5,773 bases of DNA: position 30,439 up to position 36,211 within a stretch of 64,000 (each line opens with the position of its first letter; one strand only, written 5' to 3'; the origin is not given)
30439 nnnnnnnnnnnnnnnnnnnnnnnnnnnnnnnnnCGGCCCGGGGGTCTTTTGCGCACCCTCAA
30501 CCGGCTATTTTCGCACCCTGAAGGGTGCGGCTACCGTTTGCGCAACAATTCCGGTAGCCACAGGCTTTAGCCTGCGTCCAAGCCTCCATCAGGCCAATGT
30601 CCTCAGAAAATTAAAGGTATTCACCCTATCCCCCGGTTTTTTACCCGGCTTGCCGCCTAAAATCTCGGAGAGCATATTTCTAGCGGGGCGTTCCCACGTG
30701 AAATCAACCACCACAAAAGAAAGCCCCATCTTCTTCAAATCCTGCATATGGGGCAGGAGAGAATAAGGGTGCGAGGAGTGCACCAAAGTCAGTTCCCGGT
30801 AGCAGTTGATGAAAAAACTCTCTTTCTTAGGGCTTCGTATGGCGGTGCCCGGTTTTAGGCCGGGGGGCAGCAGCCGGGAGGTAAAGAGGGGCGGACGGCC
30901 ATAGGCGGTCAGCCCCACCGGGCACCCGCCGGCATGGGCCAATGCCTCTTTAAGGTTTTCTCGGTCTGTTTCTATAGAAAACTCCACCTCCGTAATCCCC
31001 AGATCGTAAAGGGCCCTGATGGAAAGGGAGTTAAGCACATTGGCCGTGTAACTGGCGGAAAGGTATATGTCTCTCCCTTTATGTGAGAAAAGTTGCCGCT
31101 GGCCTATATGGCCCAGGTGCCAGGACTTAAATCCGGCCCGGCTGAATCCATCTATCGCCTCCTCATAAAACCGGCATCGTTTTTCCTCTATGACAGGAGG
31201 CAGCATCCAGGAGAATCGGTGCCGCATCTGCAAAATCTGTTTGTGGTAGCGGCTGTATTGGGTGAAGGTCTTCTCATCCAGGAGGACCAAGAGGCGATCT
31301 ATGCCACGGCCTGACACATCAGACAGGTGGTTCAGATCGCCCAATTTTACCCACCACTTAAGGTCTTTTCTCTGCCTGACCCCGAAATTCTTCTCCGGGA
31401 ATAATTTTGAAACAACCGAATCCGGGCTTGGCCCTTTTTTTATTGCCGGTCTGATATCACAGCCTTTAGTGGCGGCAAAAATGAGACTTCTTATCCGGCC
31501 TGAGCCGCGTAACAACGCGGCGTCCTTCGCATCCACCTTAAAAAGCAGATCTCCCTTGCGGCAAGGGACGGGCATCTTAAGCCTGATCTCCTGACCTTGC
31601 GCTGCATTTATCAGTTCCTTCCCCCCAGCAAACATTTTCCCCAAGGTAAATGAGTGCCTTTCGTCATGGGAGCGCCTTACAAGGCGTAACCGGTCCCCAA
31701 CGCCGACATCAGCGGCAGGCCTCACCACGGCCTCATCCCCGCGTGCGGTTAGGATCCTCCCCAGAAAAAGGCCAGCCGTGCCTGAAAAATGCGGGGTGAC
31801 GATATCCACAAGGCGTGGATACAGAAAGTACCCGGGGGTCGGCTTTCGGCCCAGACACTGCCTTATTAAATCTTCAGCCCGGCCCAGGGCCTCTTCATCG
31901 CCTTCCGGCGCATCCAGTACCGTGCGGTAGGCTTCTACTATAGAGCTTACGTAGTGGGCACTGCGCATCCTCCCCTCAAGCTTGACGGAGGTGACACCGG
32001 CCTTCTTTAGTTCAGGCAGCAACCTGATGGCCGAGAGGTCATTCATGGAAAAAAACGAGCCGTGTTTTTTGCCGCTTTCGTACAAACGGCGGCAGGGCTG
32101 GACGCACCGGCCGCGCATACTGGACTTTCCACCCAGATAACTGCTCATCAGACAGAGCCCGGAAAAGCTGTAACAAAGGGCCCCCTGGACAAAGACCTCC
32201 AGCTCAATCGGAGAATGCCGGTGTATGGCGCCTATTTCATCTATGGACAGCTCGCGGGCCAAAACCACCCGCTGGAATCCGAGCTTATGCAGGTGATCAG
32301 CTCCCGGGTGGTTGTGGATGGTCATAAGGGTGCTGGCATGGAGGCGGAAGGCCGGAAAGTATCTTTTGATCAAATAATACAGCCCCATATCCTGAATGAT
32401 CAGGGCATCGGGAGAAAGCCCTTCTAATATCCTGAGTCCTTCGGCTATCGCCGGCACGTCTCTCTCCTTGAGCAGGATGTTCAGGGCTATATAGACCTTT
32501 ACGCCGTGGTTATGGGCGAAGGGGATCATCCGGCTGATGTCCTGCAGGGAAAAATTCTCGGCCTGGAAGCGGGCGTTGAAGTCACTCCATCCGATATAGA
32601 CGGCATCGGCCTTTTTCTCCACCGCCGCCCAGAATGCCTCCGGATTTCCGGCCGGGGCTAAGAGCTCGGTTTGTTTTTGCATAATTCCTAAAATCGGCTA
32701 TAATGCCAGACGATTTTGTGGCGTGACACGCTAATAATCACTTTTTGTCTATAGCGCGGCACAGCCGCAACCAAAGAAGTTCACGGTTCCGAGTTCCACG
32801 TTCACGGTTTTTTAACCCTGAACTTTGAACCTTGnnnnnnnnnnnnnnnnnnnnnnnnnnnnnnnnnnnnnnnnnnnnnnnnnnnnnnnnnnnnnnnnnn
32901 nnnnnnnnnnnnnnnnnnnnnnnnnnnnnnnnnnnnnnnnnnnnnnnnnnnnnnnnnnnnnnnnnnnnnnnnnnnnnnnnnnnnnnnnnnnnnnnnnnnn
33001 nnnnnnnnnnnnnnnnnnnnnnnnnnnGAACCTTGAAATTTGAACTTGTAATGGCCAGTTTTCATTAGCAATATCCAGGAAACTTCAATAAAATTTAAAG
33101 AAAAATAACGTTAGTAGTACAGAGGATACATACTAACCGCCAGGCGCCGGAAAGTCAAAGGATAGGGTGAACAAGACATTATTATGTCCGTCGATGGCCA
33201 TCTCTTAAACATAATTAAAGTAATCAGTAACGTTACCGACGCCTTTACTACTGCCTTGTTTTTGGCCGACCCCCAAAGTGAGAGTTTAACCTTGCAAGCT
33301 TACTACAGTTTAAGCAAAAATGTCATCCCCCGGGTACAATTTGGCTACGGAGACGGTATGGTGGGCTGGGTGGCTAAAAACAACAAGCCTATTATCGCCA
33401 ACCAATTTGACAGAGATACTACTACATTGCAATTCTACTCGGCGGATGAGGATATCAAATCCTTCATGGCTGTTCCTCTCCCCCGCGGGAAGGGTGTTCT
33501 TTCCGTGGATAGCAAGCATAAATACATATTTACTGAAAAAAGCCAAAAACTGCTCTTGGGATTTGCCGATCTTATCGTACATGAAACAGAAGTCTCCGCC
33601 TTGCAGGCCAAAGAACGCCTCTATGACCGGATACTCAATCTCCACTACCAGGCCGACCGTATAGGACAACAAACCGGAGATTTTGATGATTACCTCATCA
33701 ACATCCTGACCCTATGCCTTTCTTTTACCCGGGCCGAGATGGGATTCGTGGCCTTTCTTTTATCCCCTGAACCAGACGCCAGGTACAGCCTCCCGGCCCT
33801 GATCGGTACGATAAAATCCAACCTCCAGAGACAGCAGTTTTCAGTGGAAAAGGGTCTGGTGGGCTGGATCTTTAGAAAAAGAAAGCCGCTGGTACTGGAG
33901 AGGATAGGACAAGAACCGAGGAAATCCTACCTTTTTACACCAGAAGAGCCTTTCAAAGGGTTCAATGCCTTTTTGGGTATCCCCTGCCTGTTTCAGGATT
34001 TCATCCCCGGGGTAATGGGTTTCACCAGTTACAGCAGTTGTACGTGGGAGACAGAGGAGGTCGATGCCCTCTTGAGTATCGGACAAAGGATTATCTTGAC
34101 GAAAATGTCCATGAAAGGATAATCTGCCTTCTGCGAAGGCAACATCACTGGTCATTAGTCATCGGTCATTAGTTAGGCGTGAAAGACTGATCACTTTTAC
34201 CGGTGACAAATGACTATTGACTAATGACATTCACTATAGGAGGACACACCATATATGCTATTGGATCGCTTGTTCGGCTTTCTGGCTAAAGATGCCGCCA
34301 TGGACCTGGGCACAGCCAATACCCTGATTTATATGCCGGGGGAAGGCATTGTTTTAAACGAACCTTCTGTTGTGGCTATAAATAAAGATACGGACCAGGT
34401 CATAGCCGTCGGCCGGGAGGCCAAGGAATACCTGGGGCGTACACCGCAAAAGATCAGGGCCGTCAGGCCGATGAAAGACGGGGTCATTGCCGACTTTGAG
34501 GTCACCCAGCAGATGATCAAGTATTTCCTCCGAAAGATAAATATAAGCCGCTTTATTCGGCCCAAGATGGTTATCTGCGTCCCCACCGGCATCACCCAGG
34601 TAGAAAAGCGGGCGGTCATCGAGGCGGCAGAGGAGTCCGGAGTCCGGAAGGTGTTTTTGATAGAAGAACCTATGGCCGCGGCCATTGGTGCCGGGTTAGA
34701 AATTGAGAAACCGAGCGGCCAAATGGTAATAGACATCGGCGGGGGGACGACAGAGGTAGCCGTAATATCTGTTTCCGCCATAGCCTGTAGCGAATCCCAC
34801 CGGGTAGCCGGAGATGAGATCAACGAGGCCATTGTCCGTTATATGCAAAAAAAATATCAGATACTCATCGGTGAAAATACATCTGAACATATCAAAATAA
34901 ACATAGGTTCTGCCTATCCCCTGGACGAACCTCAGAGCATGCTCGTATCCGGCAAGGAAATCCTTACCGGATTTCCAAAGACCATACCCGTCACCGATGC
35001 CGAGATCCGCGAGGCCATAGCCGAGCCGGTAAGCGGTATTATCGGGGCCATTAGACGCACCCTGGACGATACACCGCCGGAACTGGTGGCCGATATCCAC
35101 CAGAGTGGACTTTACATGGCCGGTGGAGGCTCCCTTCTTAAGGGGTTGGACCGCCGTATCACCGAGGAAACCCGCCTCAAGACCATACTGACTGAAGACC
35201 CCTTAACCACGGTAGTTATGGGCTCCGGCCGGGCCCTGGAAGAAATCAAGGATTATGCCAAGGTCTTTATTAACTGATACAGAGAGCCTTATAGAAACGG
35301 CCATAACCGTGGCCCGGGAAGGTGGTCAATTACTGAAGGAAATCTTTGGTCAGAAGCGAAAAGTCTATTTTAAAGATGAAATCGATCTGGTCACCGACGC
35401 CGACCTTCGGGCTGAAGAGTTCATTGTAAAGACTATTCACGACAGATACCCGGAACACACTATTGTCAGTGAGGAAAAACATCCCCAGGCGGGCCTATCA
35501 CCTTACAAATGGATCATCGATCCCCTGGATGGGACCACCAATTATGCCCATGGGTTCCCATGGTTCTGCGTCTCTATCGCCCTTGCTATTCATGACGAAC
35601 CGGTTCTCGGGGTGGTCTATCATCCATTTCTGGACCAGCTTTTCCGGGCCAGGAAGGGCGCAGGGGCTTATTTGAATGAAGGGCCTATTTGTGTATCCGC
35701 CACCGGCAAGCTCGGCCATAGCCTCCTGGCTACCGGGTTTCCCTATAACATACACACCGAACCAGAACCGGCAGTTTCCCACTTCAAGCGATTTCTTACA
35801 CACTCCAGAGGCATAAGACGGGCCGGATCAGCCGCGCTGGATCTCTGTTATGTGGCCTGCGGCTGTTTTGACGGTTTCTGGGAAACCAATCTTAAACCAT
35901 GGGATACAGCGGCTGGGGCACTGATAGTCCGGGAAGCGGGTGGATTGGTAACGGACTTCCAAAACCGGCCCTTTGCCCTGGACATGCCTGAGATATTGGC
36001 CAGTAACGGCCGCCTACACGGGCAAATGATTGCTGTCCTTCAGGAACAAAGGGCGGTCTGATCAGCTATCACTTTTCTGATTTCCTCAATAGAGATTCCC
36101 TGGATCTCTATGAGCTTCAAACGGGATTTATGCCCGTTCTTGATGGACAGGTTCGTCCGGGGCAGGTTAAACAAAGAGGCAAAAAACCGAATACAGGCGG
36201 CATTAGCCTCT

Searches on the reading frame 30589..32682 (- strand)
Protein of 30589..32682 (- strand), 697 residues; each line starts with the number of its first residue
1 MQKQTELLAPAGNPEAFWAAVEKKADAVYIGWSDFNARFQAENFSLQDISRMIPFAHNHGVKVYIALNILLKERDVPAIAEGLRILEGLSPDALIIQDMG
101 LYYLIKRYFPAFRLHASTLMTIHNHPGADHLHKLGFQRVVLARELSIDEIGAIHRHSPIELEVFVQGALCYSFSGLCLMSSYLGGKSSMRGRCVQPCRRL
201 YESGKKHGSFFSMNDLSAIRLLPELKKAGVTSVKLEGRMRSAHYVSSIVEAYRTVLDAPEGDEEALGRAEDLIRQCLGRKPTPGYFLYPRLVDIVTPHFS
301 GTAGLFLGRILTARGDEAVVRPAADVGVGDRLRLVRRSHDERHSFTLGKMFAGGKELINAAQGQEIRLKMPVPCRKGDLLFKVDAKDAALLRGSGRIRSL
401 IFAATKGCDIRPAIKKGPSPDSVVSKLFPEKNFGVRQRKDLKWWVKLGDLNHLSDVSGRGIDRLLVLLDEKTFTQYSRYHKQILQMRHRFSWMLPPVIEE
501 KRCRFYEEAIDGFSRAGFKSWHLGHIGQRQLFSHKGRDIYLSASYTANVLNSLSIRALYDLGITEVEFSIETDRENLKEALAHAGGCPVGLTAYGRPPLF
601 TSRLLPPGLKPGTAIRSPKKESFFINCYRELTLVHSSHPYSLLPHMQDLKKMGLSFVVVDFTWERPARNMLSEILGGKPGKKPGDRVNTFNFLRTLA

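Call 12: search_protein_families(library=ncbifam, max_evalue=1e-10, proteins=[window:30589-32682:-])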
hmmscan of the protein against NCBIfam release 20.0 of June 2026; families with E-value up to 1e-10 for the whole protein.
window:30589-32682:- (697 aa): 3 families
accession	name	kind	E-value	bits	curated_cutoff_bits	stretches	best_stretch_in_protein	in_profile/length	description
NF011996.0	PRK15452.1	equivalog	2.1e-56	191.6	534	1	2-203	2-204/449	prephenate-dependent tRNA uridine(34) hydroxylase TrhP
NF047963.1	quinone_UbiU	equivalog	7.8e-51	173.1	440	2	6-195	2-195/331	ubiquinone anaerobic biosynthesis protein UbiU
NF047965.1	quinone_UbiV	equivalog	1.5e-11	44.4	275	0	114-273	107-275/292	ubiquinone anaerobic biosynthesis protein UbiV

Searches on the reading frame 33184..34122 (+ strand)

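Call 10: search_protein_families(library=ncbifam, proteins=[window:33184-34122:+])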
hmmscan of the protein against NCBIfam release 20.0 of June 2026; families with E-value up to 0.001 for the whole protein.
window:33184-34122:+ (312 aa): 3 families
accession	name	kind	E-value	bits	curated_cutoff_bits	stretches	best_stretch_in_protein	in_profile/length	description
NF008283.0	PRK11061.1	equivalog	3.4e-11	42.1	583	2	14-129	29-148/748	phosphoenolpyruvate--protein phosphotransferase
TIGR01817.1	nifA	equivalog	2.6e-08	33.1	528.85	0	3-136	20-157/534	nif-specific transcriptional activator NifA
NF038230.1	Regu_Geo_Pelo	equivalog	0.00051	18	1200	1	59-154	436-533/935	GPMC system transcriptional regulator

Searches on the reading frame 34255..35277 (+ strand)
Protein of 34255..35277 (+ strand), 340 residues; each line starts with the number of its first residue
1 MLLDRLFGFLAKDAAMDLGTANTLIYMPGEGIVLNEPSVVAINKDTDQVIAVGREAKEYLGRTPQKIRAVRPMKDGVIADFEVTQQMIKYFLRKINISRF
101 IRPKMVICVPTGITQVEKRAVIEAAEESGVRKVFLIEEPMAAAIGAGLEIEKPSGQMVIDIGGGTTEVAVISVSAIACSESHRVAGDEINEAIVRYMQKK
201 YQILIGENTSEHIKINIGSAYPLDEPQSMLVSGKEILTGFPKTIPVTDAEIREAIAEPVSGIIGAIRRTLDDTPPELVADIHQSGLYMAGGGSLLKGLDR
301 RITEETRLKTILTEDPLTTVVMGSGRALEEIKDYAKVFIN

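Call 10: search_protein_families(library=ncbifam, proteins=[window:34255-35277:+])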
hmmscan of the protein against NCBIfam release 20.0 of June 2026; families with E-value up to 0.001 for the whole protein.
window:34255-35277:+ (340 aa): 17 families
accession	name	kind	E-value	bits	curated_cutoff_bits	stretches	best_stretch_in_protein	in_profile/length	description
NF010539.0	PRK13927.1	subfamily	3.1e-143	476.8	293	1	7-337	2-335/339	rod shape-determining protein MreB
TIGR00904.1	mreB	subfamily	4.3e-135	450.1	365.75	1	11-334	2-332/334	MreB/Mrl family cell shape determining protein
NF010540.1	PRK13929.1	exception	1.5e-112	376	515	1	11-335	4-331/334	rod-share determining protein MreBH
NF040964.1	MamK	subfamily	6.6e-21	74.7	400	1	16-305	5-292/335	MamK family actin-like protein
NF053558.1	BeeR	equivalog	1.3e-20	73.7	530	1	66-303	64-305/349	BeeR family actin-like protein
NF011660.0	PRK15080.1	equivalog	4.2e-14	52.4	182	1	71-184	62-171/277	ethanolamine utilization protein EutJ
TIGR01991.1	HscA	equivalog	7.9e-14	51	708.55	1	75-323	102-354/600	Fe-S protein assembly chaperone HscA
TIGR02529.1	EutJ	subfamily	1.1e-13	51.3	152.1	1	71-188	29-142/239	ethanolamine utilization protein EutJ family protein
NF003520.0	PRK05183.1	subfamily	2.4e-13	49.4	620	1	104-323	152-374/621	Fe-S protein assembly chaperone HscA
TIGR01174.1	ftsA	equivalog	3.3e-13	49.5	175.85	1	119-304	161-336/371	cell division protein FtsA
NF002399.0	PRK01433.1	equivalog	5.2e-11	41.9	743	1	53-214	93-258/595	Fe-S protein assembly chaperone HscA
TIGR02350.1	prok_dnaK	equivalog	5.9e-11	41.4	822.55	1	104-202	132-236/596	molecular chaperone DnaK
NF001413.0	PRK00290.1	equivalog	2.8e-10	39.2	648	1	104-202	135-237/625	molecular chaperone DnaK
NF009947.0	PRK13411.1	equivalog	1.9e-09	36.2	1002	1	105-202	136-239/662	molecular chaperone DnaK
NF009946.0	PRK13410.1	equivalog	2.3e-09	36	1019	1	104-201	137-239/669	molecular chaperone DnaK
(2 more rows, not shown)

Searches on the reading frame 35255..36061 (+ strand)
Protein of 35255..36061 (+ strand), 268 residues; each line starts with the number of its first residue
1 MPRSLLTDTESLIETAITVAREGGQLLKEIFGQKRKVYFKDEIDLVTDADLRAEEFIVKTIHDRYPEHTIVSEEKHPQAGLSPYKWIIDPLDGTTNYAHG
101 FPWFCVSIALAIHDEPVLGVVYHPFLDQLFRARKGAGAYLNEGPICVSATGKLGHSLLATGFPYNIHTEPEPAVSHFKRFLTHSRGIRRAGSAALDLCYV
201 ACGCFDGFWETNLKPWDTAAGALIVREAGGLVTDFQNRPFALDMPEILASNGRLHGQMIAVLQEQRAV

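Call 10: search_protein_families(library=ncbifam, proteins=[window:35255-36061:+])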
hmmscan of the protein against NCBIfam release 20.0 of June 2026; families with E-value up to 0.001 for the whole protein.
window:35255-36061:+ (268 aa): 7 families
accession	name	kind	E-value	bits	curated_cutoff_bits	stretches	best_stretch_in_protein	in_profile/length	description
NF008027.1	PRK10757.1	equivalog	8.1e-58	195.4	332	1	12-264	4-259/267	inositol-1-monophosphatase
TIGR02067.1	his_9_HisN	equivalog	2.3e-50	171.4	275.15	1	16-263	5-252/252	histidinol-phosphatase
NF009321.0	PRK12676.1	equivalog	1e-40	139.5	264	1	19-262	14-262/264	bifunctional fructose-bisphosphatase/inositol-phosphate phosphatase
TIGR01331.1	bisphos_cysQ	equivalog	1.2e-34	120.1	228.8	1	13-242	2-234/250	3'(2'),5'-bisphosphate nucleotidase CysQ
NF010678.0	PRK14076.1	equivalog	7e-21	74.7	493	1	48-266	44-287/570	bifunctional NADP phosphatase/NAD kinase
NF008182.0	PRK10931.1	equivalog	7.2e-21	74.4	379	1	13-241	2-229/246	3'(2'),5'-bisphosphate nucleotidase CysQ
TIGR01330.1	bisphos_HAL2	equivalog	2.3e-13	49.7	267.05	1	214-249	294-329/359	3'(2'),5'-bisphosphate nucleotidase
